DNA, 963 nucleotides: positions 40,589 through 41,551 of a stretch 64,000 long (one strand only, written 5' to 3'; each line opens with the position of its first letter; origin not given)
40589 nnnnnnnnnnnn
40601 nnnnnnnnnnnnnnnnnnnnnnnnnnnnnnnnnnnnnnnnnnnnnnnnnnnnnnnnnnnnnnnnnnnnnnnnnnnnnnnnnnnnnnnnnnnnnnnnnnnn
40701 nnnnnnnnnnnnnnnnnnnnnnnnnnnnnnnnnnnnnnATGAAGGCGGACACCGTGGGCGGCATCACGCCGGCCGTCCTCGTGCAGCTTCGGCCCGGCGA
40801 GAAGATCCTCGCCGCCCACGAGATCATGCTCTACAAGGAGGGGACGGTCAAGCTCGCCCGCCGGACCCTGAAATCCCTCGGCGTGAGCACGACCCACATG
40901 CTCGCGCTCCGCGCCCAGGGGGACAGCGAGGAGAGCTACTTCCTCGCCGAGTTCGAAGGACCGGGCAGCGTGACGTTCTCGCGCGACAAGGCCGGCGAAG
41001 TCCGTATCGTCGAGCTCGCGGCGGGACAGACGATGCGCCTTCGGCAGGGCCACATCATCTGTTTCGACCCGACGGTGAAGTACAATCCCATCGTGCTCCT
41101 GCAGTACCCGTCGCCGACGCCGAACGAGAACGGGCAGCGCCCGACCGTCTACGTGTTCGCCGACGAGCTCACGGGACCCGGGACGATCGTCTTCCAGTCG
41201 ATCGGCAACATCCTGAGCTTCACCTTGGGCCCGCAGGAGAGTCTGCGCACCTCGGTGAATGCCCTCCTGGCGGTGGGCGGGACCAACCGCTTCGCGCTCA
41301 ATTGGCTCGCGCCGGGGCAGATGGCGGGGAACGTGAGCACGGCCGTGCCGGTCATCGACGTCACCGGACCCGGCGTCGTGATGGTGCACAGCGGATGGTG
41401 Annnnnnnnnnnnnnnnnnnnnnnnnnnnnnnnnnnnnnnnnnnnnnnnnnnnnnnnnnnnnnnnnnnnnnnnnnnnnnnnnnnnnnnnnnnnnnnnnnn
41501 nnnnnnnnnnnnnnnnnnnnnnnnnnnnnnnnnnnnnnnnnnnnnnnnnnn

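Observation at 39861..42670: Five-gene module: three tandem AIM24/DUF124 paralogs, an embedded Zn-ribbon gene and a TM-helical protein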

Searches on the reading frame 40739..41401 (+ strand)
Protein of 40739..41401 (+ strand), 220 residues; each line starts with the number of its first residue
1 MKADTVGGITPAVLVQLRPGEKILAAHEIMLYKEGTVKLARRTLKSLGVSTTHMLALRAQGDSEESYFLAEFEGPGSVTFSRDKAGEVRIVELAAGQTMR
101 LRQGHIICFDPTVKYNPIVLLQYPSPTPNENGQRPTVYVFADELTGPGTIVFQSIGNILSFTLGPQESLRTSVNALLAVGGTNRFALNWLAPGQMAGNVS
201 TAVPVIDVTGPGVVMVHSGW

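Call 3: search_protein_families(library=pfam, proteins=[window:40739-41401:+], max_evalue=0.1)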
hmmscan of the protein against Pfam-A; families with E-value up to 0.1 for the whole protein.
window:40739-41401:+ (220 aa): 1 family
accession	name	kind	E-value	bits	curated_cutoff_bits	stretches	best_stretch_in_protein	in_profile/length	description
PF01987.23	AIM24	-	1.7e-20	74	25.7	1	10-218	8-204/205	Mitochondrial biogenesis AIM24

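Call 4: search_protein_families(library=ncbifam, proteins=[window:40739-41401:+], max_evalue=0.1)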
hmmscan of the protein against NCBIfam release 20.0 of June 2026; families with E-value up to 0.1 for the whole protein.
window:40739-41401:+ (220 aa): 1 family
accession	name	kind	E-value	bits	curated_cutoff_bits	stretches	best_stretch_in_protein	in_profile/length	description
TIGR00266.1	TIGR00266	hypoth_equivalog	0.0024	17.5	96.6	0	64-116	124-172/222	TIGR00266 family protein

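Call 5: search_protein_families(library=padloc, proteins=[window:40739-41401:+], max_evalue=0.1)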
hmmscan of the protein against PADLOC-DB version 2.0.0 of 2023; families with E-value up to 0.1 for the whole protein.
window:40739-41401:+ (220 aa): 0 families

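Call 9: find_homologous_proteins(query=window:40739-41401:+)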
Query window:40739-41401:+ (220 aa): 97 proteins with E <= 0.001 among 784 candidates.
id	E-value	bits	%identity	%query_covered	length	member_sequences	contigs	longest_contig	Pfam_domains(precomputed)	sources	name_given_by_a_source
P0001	1.1e-140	484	100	100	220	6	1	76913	PF01987.24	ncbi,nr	ncbi:MAG: AIM24 family protein [Thermoplasmata archaeon]|nr:AIM24 family protein [Thermoplasmata arc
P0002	5.6e-110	384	77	100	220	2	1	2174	PF01987.24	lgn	-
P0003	1.0e-93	331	72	99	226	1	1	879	PF01987.24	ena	-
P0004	4.6e-93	329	68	100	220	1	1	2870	PF01987.24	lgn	-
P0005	1.7e-90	320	66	100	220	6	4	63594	PF01987.24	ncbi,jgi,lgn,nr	ncbi:MAG TPA: AIM24 family protein [Thermoplasmata archaeon]|nr:AIM24 family protein [Thermoplasmata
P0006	6.1e-89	315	66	100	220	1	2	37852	PF01987.24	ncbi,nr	ncbi:MAG: AIM24 family protein [Thermoplasmata archaeon]|nr:AIM24 family protein [Thermoplasmata arc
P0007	1.4e-87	311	64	100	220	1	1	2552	PF01987.24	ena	-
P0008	4.1e-87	309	66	100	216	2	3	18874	PF01987.24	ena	-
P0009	5.9e-87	309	67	100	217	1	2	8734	PF01987.24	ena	-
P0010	1.6e-86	307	63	100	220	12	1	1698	PF01987.24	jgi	jgi:uncharacterized protein (AIM24 family)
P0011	4.7e-86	306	63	100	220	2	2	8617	PF01987.24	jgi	jgi:uncharacterized protein (AIM24 family)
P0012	9.5e-86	305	65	100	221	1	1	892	PF01987.24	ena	-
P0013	1.1e-85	305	66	100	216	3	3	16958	PF01987.24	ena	-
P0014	1.9e-85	304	63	100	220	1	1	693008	PF01987.24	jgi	jgi:uncharacterized protein (AIM24 family)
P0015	2.5e-85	304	67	100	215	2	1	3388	PF01987.24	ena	-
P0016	3.6e-85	303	63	100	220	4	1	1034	PF01987.24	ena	-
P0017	8.4e-85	302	65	100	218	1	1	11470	PF01987.24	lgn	-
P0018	1.1e-84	302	63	100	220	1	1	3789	PF01987.24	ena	-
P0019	2.1e-84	301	62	100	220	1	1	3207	PF01987.24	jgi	jgi:uncharacterized protein (AIM24 family)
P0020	2.2e-84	301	62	100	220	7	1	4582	PF01987.24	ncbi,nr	ncbi:MAG: AIM24 family protein [Thermoplasmata archaeon]|nr:AIM24 family protein [Thermoplasmata arc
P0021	2.5e-84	300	65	100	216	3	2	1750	PF01987.24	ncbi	-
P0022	3.0e-84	300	65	100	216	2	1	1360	PF01987.24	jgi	-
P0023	3.5e-84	300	63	100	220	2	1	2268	PF01987.24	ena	-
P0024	9.0e-84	298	64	100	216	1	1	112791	PF01987.24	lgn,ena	-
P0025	9.7e-84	298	64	100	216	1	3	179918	PF01987.24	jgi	jgi:uncharacterized protein (AIM24 family)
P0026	9.7e-84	298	65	100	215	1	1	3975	PF01987.24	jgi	jgi:uncharacterized protein (AIM24 family)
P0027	1.2e-83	298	63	100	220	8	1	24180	PF01987.24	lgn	-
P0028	3.3e-83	297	65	100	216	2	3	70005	PF01987.24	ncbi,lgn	-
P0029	6.5e-83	296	64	100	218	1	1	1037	PF01987.24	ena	-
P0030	1.5e-82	294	64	100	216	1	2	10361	PF01987.24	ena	-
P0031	1.7e-82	294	65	100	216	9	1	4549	PF01987.24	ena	-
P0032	2.1e-82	294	63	100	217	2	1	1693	PF01987.24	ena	-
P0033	2.4e-82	294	63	100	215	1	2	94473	PF01987.24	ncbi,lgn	ncbi:MAG: AIM24 family protein [Thermoplasmata archaeon]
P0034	3.7e-82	293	64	100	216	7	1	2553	PF01987.24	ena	-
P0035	4.0e-82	293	64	100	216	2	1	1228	PF01987.24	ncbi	-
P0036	9.3e-82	292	63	100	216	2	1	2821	PF01987.24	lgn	-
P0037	9.7e-82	292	63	100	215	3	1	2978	PF01987.24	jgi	jgi:uncharacterized protein (AIM24 family)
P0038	1.2e-81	292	63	100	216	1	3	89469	PF01987.24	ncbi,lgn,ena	-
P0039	1.6e-81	291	63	100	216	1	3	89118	PF01987.24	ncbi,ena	-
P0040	3.7e-81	290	63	100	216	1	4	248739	PF01987.24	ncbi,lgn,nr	ncbi:MAG: AIM24 family protein [Euryarchaeota archaeon]|nr:AIM24 family protein [Euryarchaeota archa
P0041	7.5e-81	289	61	100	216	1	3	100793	PF01987.24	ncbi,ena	-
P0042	2.6e-80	287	63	100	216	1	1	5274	PF01987.24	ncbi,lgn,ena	-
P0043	2.9e-80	287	57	100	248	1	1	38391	PF01987.24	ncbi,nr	ncbi:MAG: AIM24 family protein [Thermoplasmata archaeon]|nr:AIM24 family protein [Thermoplasmata arc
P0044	3.1e-80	287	62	100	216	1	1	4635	PF01987.24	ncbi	-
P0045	3.8e-80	287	62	100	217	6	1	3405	PF01987.24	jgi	jgi:uncharacterized protein (AIM24 family)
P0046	4.4e-80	286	63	100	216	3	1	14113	PF01987.24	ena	-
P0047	4.8e-80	286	63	100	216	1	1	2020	PF01987.24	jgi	jgi:uncharacterized protein (AIM24 family)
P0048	6.1e-80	286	62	100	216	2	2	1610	PF01987.24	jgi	jgi:uncharacterized protein (AIM24 family)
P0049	4.6e-79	283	57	100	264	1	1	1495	PF01987.24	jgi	jgi:uncharacterized protein (AIM24 family)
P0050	1.3e-78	282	61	100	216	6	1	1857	PF01987.24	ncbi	-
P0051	2.3e-78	281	63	100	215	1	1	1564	PF01987.24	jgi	jgi:uncharacterized protein (AIM24 family)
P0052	4.4e-78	280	61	100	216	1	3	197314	PF01987.24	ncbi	-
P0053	3.9e-77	277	59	100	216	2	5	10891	PF01987.24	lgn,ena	-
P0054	4.6e-77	277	56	100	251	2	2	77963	PF01987.24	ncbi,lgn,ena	-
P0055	1.5e-76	275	56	100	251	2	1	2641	PF01987.24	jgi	jgi:uncharacterized protein (AIM24 family)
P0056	1.9e-76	275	61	100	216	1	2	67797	PF01987.24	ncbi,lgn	ncbi:MAG: AIM24 family protein [Thermoplasmata archaeon]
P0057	6.7e-76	273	59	100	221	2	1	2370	PF01987.24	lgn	-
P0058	9.4e-76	272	55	100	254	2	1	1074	PF01987.24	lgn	-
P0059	1.7e-74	268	60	100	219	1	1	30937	PF01987.24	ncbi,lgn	-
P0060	8.1e-74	266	59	100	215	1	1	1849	PF01987.24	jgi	jgi:uncharacterized protein (AIM24 family)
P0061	1.1e-73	266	53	100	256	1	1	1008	PF01987.24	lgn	-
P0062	1.1e-73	266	58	100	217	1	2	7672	PF01987.24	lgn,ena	-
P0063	1.6e-73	265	59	100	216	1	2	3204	PF01987.24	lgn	-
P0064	4.5e-73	264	58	100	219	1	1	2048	PF01987.24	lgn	-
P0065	3.6e-72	261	59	100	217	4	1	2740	PF01987.24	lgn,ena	-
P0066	3.9e-72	260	58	100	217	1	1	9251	PF01987.24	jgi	jgi:uncharacterized protein (AIM24 family)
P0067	2.1e-71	258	56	100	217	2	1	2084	PF01987.24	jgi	jgi:uncharacterized protein (AIM24 family)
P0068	8.6e-71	256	55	100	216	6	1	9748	PF01987.24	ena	-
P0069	1.3e-70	255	58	100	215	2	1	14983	PF01987.24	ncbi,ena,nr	ncbi:MAG: AIM24 family protein [Nitrososphaerota archaeon]|nr:AIM24 family protein [Nitrososphaerota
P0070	1.7e-70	255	58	100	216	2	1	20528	PF01987.24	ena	-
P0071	4.6e-70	254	58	100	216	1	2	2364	PF01987.24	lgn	-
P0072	6.6e-70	253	55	100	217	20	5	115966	PF01987.24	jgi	jgi:uncharacterized protein (AIM24 family)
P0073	8.9e-70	253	56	100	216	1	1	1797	PF01987.24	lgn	-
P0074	1.4e-69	252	54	100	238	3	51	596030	PF01987.24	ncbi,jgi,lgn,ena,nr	ncbi:MAG: AIM24 family protein [Candidatus Thermoplasmatota archaeon]|jgi:uncharacterized protein (A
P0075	6.1e-69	250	56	100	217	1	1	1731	PF01987.24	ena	-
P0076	8.3e-69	250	51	100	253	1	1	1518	PF01987.24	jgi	jgi:uncharacterized protein (AIM24 family)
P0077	5.2e-68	247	60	85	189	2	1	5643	PF01987.24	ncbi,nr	ncbi:MAG TPA: AIM24 family protein, partial [Thermoplasmata archaeon]|nr:AIM24 family protein [Therm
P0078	1.3e-67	246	51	100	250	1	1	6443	PF01987.24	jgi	jgi:uncharacterized protein (AIM24 family)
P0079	3.1e-66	241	68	70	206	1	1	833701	PF01987.24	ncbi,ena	-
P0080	8.4e-66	240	57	100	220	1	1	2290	PF01987.24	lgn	-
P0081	9.1e-65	236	54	93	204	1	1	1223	PF01987.24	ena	-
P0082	1.5e-63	232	52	100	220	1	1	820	PF01987.24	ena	-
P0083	3.0e-63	231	52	100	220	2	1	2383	PF01987.24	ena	-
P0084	1.7e-62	229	50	100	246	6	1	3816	PF01987.24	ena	-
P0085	1.7e-61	226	49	100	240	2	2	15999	PF01987.24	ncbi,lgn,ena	-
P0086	1.4e-58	216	51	100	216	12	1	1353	PF01987.24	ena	-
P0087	2.2e-57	212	49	100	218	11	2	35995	PF01987.24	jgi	jgi:uncharacterized protein (AIM24 family)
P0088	3.9e-51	192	50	86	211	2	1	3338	PF01987.24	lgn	-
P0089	1.9e-50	190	46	100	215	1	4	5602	PF01987.24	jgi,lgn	jgi:uncharacterized protein (AIM24 family)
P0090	7.2e-49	184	67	56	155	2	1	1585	PF01987.24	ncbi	-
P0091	6.0e-21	93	31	100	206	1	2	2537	PF01987.24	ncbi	ncbi:MAG: AIM24 family protein [Thermoplasmata archaeon]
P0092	6.2e-16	77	31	96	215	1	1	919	PF01987.24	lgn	-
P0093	5.9e-15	74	33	80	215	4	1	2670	PF01987.24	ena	-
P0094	9.2e-15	73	32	80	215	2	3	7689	PF01987.24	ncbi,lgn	-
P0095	1.7e-14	72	33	80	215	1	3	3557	PF01987.24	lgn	-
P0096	4.8e-14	71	31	80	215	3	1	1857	PF01987.24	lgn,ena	-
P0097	7.6e-14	70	31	80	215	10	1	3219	PF01987.24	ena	-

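Call 10: find_encoding_contigs(protein=P0001, flank=10000, max_places=2)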
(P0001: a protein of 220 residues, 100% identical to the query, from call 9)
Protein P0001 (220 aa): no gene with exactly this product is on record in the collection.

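Call 11: find_encoding_contigs(protein=P0014, flank=8000, max_places=2)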
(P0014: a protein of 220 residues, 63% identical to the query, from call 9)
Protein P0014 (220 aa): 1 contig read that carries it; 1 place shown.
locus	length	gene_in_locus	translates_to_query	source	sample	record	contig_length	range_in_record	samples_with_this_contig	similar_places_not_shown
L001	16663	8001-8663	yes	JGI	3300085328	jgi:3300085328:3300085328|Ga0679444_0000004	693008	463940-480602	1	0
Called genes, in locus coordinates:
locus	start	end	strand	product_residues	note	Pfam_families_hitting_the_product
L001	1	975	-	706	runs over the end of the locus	PF05317:Thermopsin, PF08308:PEGA (weak)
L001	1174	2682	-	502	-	PF24681:Kelch_KLHDC2_KLHL20_DRC7, PF24981:Beta-prop_ATRN-LZTR1 (weak), PF13415:Beta-prop_FBX42, PF24681:Kelch_KLHDC2_KLHL20_DRC7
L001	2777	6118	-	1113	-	PF24681:Kelch_KLHDC2_KLHL20_DRC7, PF13415:Beta-prop_FBX42 (weak), PF24981:Beta-prop_ATRN-LZTR1 (weak), PF24681:Kelch_KLHDC2_KLHL20_DRC7 (weak), PF00801:PKD (weak), PF24681:Kelch_KLHDC2_KLHL20_DRC7, PF13415:Beta-prop_FBX42, PF18911:PKD_4, +3 more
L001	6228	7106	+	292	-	PF00106:adh_short, PF08659:KR, PF23441:SDR (weak), PF13561:adh_short_C2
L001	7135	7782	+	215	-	PF01987:AIM24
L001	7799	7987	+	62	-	-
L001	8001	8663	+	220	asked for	PF01987:AIM24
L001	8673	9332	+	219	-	PF01987:AIM24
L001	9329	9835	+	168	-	-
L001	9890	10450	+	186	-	PF13527:Acetyltransf_9 (weak), PF00583:Acetyltransf_1, PF13673:Acetyltransf_10, PF13508:Acetyltransf_7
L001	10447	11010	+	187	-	PF03473:MOSC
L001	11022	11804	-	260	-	PF00561:Abhydrolase_1, PF12146:Hydrolase_4, PF12697:Abhydrolase_6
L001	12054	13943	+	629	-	-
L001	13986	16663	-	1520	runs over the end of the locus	-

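Call 12: find_encoding_contigs(protein=P0074, flank=8000, max_places=3)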
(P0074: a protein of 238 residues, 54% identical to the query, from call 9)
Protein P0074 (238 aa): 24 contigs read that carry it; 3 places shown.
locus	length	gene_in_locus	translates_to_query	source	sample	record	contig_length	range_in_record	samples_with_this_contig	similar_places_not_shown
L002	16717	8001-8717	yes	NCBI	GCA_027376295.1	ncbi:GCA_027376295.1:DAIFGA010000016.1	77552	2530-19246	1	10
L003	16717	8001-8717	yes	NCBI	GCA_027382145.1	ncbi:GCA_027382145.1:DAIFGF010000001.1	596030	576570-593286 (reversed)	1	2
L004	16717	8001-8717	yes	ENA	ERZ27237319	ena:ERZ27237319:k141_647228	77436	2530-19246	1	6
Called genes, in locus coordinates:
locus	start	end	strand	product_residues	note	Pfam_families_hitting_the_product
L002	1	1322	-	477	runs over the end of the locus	PF02347:GDC-P, PF21478:GcvP2_C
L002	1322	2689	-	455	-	PF02347:GDC-P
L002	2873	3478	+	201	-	PF02568:ThiI, PF03054:tRNA_Me_trans (faint)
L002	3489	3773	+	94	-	-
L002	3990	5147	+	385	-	PF00108:Thiolase_N, PF00109:ketoacyl-synt, PF02803:Thiolase_C, PF22691:Thiolase_C_1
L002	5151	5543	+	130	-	PF01796:OB_ChsH2_C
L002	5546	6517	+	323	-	PF01791:DeoC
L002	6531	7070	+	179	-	PF04034:Ribo_biogen_C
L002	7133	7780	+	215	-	PF01987:AIM24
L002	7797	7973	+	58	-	-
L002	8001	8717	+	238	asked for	PF01987:AIM24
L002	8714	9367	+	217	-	PF01987:AIM24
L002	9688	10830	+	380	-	PF00091:Tubulin, PF12327:FtsZ_C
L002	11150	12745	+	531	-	-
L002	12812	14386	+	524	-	PF02142:MGS, PF01808:AICARFT_IMPCHas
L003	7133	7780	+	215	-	PF01987:AIM24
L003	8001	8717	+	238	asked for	PF01987:AIM24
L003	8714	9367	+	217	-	PF01987:AIM24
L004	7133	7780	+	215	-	PF01987:AIM24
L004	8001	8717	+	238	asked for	PF01987:AIM24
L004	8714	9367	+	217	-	PF01987:AIM24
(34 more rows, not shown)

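Call 14: find_encoding_contigs(protein=P0087, flank=6000, max_places=2)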
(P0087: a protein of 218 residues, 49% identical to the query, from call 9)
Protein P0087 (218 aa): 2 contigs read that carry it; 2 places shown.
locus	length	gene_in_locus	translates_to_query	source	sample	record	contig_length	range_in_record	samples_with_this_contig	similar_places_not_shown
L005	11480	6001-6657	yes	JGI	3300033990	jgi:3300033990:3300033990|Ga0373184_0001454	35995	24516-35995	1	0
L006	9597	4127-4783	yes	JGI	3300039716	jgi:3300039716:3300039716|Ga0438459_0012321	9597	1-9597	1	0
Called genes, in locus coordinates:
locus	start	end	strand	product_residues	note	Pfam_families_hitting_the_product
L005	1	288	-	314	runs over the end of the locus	PF00056:Ldh_1_N, PF02866:Ldh_1_C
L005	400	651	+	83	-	-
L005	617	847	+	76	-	-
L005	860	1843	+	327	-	PF02558:ApbA, PF08546:ApbA_C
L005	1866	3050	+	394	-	PF00162:PGK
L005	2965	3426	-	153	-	PF03091:CutA1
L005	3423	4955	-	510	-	PF00149:Metallophos, PF04042:DNA_pol_E_B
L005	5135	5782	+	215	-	PF01987:AIM24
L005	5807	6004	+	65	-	-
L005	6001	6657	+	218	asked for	PF01987:AIM24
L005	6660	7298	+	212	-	PF01987:AIM24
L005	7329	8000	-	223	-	-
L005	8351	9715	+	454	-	-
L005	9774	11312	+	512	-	PF01078:Mg_chelatase, PF05496:RuvB_N (faint), PF00158:Sigma54_activat (faint), PF13191:AAA_16 (faint), PF13401:AAA_22 (faint), PF00004:AAA (faint), PF07728:AAA_5 (faint)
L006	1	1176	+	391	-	?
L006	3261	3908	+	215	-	PF01987:AIM24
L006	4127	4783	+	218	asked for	PF01987:AIM24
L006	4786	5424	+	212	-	PF01987:AIM24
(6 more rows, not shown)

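Call 15: find_encoding_contigs(protein=P0040, flank=6000, max_places=2)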
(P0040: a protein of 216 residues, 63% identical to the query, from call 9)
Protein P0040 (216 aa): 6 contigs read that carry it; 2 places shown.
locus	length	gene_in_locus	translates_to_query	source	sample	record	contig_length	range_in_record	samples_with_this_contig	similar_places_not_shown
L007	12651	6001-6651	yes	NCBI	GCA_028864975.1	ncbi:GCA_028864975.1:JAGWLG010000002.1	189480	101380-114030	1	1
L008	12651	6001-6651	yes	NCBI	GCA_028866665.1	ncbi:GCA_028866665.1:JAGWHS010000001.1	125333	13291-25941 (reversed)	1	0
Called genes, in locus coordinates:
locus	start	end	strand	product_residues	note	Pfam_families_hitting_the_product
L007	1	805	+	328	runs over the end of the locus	PF01259:SAICAR_synt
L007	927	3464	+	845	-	PF14520:HHH_5, PF00154:RecA_N (faint), PF08423:Rad51, PF14890:Intein_splicing, PF14528:LAGLIDADG_3, PF08423:Rad51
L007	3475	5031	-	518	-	PF01432:Peptidase_M3 (faint)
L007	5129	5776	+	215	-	PF01987:AIM24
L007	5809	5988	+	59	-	-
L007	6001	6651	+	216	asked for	PF01987:AIM24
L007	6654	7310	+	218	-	PF01987:AIM24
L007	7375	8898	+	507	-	PF00221:Lyase_aromatic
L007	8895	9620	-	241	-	-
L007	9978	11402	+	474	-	PF01565:FAD_binding_4, PF02913:FAD-oxidase_C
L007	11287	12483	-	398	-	PF00730:HhH-GPD, PF10576:EndIII_4Fe-2S (faint), PF00293:NUDIX, PF14815:NUDIX_4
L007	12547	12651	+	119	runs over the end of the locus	PF00085:Thioredoxin, PF14595:Thioredoxin_9 (weak), PF13098:Thioredoxin_2, PF13905:Thioredoxin_8 (weak)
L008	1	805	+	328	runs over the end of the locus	PF01259:SAICAR_synt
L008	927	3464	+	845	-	PF14520:HHH_5, PF00154:RecA_N (faint), PF08423:Rad51, PF14890:Intein_splicing, PF14528:LAGLIDADG_3, PF08423:Rad51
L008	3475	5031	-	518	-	PF01432:Peptidase_M3 (faint)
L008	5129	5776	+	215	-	PF01987:AIM24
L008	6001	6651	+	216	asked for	PF01987:AIM24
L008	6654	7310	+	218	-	PF01987:AIM24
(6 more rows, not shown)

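Call 16: find_encoding_contigs(protein=P0005, flank=6000, max_places=2)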
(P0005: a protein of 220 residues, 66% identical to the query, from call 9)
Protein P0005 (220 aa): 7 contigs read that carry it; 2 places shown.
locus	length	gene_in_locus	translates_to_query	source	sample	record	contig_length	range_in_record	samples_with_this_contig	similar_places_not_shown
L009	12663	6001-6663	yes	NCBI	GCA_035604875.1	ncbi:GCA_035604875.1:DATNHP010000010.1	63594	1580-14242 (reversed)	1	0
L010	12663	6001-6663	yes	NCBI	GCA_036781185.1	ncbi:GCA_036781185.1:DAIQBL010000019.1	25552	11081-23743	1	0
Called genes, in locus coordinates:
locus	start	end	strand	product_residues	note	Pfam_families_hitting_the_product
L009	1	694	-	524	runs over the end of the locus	-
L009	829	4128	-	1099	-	PF24681:Kelch_KLHDC2_KLHL20_DRC7 (weak), PF24681:Kelch_KLHDC2_KLHL20_DRC7, PF00801:PKD, PF18911:PKD_4, PF13415:Beta-prop_FBX42, PF24681:Kelch_KLHDC2_KLHL20_DRC7, PF24681:Kelch_KLHDC2_KLHL20_DRC7, PF18911:PKD_4, +6 more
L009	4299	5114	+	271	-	PF00106:adh_short, PF08659:KR, PF13561:adh_short_C2, PF23441:SDR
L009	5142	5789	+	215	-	PF01987:AIM24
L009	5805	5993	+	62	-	-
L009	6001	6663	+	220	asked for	PF01987:AIM24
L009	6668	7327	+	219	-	PF01987:AIM24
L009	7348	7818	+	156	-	-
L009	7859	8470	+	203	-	PF13527:Acetyltransf_9 (weak), PF00583:Acetyltransf_1, PF13508:Acetyltransf_7, PF13673:Acetyltransf_10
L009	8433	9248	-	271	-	PF12146:Hydrolase_4, PF00561:Abhydrolase_1, PF12697:Abhydrolase_6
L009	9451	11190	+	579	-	-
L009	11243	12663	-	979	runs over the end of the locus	-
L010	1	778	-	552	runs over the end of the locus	-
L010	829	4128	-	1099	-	PF24681:Kelch_KLHDC2_KLHL20_DRC7 (weak), PF24681:Kelch_KLHDC2_KLHL20_DRC7, PF00801:PKD, PF18911:PKD_4, PF13415:Beta-prop_FBX42, PF24681:Kelch_KLHDC2_KLHL20_DRC7, PF24681:Kelch_KLHDC2_KLHL20_DRC7, PF18911:PKD_4, +5 more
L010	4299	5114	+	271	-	PF00106:adh_short, PF08659:KR, PF13561:adh_short_C2, PF23441:SDR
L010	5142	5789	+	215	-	PF01987:AIM24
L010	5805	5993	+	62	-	-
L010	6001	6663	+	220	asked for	PF01987:AIM24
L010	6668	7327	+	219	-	PF01987:AIM24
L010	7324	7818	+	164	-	-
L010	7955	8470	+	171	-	PF00583:Acetyltransf_1, PF13527:Acetyltransf_9 (weak), PF13508:Acetyltransf_7, PF13673:Acetyltransf_10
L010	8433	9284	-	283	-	PF12146:Hydrolase_4, PF00561:Abhydrolase_1, PF12697:Abhydrolase_6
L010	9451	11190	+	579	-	-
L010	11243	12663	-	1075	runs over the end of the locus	?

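Call 75: search_protein_families(library=pfam, proteins=[L001:9329-9835:+], max_evalue=0.01)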
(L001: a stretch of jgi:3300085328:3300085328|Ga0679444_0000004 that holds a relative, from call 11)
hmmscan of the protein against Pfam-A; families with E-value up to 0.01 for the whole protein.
L001:9329-9835:+ (168 aa): 0 families
